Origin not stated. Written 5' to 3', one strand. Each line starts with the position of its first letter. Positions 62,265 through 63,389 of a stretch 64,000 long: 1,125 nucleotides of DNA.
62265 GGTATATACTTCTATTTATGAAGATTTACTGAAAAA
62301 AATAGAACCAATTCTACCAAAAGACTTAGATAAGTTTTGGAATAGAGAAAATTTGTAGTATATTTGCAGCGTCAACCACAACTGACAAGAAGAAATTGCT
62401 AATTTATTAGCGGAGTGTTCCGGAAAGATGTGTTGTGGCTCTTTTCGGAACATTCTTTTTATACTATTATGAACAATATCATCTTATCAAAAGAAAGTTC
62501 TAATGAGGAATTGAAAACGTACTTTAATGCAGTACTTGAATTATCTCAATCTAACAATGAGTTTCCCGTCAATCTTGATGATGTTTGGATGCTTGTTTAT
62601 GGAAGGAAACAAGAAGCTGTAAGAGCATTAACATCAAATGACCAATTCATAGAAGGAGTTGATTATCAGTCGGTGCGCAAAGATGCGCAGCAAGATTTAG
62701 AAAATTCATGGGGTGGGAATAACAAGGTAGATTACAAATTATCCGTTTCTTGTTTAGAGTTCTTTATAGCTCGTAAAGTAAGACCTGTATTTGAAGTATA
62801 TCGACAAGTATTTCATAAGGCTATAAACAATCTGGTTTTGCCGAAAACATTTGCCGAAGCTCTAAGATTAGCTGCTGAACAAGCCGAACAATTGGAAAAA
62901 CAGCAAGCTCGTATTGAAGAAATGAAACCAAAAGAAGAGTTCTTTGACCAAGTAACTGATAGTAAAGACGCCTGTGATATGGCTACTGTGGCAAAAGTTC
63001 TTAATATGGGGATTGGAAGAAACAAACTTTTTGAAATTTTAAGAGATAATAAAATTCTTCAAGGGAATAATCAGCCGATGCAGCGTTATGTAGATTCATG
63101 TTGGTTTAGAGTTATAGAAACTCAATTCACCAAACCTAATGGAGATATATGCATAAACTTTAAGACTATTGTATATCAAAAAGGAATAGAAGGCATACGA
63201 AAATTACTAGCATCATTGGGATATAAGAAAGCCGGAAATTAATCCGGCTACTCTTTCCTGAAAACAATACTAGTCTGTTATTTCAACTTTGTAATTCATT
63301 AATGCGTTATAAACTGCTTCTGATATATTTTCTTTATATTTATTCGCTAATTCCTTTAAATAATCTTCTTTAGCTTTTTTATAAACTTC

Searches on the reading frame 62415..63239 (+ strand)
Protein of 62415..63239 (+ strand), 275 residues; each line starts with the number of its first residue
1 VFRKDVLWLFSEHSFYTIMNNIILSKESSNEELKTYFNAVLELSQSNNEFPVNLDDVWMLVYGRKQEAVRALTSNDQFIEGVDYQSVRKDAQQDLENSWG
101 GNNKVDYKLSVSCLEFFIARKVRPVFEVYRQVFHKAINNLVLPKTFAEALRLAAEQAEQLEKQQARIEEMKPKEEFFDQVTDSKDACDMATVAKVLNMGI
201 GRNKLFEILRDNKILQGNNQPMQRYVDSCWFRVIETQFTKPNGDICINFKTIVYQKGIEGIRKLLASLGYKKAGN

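Call 82: search_protein_families(library=pfam, proteins=[window:62415-63239:+], max_evalue=0.001)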
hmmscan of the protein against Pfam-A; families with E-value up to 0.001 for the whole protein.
window:62415-63239:+ (275 aa): 1 family
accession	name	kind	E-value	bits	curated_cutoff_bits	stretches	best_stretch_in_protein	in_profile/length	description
PF03374.19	ANT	-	3.8e-23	82.3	25.3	1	165-266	2-106/108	Phage antirepressor protein KilAC domain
